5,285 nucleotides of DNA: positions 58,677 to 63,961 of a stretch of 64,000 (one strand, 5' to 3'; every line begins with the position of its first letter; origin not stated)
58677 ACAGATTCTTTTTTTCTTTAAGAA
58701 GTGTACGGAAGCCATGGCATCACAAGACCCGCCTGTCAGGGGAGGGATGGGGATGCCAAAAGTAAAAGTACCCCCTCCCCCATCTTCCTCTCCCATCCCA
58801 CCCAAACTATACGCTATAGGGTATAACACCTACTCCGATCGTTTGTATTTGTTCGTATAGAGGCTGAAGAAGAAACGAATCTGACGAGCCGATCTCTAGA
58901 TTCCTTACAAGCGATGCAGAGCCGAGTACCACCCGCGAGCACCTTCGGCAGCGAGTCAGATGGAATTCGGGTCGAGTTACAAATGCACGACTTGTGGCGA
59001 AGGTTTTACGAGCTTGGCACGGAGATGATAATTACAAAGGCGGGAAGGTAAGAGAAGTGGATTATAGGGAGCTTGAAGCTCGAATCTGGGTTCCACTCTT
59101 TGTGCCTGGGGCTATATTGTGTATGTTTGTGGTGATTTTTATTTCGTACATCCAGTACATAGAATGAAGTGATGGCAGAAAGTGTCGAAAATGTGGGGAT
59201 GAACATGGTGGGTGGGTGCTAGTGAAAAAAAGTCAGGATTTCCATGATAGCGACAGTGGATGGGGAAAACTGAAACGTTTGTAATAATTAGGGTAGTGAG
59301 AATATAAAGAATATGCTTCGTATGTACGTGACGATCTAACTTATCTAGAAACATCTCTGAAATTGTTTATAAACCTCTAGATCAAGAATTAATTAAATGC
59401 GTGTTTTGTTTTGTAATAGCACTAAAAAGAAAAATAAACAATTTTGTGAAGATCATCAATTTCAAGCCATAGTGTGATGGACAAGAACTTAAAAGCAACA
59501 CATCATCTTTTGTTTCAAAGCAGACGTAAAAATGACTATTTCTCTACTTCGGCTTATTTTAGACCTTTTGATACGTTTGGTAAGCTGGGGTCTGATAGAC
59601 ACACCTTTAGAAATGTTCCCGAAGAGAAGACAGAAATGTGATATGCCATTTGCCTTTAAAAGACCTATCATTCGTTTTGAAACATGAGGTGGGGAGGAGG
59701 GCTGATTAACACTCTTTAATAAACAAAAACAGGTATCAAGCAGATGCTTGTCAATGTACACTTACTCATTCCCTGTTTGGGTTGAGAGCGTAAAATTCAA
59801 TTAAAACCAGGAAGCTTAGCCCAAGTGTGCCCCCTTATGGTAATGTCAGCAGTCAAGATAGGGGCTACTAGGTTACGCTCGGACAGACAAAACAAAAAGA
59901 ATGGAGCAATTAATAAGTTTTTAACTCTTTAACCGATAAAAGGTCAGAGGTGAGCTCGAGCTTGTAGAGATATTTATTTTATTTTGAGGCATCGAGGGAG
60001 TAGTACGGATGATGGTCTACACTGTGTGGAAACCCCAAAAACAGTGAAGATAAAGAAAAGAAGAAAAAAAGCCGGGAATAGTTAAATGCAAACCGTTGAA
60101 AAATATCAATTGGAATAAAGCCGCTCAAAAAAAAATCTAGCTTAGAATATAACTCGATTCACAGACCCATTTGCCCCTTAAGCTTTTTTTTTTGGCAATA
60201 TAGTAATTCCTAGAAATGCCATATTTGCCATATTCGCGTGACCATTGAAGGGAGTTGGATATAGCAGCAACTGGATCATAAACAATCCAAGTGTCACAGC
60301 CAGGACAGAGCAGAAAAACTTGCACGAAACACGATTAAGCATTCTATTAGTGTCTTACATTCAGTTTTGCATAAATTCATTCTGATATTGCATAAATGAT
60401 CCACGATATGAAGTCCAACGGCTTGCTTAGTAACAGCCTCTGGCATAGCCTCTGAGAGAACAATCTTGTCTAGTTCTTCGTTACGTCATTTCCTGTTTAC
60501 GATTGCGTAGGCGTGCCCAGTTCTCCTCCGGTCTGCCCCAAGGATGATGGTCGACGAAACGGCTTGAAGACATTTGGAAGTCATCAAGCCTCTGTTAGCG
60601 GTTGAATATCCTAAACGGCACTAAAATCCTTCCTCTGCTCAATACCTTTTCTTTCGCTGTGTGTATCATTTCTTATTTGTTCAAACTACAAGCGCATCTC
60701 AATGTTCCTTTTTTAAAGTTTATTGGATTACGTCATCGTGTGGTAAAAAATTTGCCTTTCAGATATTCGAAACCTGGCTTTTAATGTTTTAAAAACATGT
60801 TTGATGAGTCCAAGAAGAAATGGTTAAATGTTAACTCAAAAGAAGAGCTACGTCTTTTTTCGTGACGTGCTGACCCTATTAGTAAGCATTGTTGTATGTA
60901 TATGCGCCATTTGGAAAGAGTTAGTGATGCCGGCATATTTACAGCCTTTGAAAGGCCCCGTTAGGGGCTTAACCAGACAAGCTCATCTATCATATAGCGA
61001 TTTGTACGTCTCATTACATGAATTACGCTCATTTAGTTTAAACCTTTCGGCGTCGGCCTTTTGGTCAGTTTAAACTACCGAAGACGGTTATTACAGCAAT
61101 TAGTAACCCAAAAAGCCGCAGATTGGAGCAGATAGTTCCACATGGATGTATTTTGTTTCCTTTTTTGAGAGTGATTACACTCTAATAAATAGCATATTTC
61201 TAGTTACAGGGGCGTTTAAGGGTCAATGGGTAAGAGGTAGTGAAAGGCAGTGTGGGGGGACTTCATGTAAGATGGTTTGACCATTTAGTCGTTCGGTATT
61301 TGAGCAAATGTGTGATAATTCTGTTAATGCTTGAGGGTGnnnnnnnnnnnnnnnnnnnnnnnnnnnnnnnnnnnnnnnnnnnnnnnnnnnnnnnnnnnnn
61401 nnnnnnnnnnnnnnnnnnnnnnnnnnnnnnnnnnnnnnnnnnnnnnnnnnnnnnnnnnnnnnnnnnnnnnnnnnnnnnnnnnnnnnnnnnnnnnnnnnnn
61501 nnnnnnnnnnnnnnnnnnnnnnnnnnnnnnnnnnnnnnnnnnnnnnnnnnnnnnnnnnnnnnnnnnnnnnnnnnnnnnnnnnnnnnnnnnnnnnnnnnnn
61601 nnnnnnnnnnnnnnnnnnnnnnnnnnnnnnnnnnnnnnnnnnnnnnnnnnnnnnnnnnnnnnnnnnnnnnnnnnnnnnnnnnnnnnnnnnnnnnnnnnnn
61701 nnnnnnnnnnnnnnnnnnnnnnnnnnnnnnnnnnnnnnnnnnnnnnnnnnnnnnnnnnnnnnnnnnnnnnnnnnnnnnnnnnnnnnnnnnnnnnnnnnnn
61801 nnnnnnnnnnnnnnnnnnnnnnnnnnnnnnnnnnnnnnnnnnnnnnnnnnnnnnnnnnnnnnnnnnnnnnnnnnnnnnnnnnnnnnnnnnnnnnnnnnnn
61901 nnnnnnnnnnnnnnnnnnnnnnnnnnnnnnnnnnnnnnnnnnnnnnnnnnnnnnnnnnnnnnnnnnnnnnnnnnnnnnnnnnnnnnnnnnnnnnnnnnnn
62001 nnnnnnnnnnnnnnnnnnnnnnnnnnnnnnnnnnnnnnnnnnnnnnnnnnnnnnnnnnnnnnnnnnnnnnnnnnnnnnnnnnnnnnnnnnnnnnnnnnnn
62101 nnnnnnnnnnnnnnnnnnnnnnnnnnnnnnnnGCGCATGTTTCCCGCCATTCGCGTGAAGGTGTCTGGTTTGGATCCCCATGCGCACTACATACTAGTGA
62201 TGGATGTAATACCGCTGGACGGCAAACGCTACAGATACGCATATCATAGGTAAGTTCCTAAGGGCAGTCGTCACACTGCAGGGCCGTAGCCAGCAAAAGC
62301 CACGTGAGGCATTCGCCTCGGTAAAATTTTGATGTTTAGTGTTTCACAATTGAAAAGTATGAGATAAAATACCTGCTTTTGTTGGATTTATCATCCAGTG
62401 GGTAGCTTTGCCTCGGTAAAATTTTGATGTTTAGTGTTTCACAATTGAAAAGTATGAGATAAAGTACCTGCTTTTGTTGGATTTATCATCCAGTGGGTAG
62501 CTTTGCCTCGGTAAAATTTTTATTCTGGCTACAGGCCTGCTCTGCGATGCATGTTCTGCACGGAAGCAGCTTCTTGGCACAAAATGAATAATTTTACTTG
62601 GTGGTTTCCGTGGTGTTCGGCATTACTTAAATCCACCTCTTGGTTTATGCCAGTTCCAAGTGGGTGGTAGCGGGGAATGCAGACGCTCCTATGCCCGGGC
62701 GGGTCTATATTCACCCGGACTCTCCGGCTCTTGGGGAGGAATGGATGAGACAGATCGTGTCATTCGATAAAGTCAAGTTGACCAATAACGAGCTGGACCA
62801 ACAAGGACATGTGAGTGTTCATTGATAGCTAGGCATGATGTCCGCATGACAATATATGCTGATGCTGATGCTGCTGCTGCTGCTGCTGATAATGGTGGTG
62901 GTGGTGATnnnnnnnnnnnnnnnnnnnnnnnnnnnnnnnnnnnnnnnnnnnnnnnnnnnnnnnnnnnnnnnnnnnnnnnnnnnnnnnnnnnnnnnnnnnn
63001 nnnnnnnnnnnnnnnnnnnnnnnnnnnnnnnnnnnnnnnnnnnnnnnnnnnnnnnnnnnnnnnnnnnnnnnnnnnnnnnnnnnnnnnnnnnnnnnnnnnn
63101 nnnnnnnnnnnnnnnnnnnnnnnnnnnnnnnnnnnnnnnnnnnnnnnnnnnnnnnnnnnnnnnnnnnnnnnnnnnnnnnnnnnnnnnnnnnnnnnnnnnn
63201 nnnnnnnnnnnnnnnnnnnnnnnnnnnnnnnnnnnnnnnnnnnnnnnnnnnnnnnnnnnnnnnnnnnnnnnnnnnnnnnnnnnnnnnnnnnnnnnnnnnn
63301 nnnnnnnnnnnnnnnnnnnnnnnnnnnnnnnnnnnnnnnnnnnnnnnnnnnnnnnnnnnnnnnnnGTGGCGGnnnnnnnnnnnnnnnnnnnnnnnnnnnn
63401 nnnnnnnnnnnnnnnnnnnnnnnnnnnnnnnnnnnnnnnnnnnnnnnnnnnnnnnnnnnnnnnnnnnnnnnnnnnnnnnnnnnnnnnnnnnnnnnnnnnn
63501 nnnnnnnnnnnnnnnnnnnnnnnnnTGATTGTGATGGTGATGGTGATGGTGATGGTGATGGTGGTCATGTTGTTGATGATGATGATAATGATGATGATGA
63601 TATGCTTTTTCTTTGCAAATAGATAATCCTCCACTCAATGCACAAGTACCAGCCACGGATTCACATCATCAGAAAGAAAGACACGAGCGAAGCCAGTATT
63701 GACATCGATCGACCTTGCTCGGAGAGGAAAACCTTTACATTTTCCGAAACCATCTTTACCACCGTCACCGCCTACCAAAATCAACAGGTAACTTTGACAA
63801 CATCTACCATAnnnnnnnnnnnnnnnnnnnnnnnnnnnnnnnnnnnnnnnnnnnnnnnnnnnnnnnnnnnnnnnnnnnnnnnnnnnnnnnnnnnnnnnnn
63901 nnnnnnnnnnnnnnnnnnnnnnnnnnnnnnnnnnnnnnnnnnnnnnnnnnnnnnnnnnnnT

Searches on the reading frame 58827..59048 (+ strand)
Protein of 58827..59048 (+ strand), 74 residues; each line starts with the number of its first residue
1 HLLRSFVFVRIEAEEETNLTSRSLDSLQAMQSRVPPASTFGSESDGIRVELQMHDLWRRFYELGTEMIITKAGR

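Call 55: search_protein_families(library=pfam, proteins=[window:58827-59048:+], max_evalue=0.01)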
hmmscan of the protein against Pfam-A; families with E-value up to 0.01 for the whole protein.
seq(74 aa): 1 family
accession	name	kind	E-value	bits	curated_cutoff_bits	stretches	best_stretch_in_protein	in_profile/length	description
PF00907.27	T-box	-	7.3e-07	29.7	26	1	49-74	1-26/182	T-box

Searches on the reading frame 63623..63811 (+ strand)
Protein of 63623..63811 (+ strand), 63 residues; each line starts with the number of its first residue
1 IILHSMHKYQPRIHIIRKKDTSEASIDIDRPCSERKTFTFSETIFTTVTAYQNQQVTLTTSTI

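Call 55: search_protein_families(library=pfam, proteins=[window:63623-63811:+], max_evalue=0.01)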
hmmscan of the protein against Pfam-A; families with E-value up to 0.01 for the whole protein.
seq(63 aa): 1 family
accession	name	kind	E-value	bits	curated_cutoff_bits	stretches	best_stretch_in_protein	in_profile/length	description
PF00907.27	T-box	-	3.4e-15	56.8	26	1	1-57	116-167/182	T-box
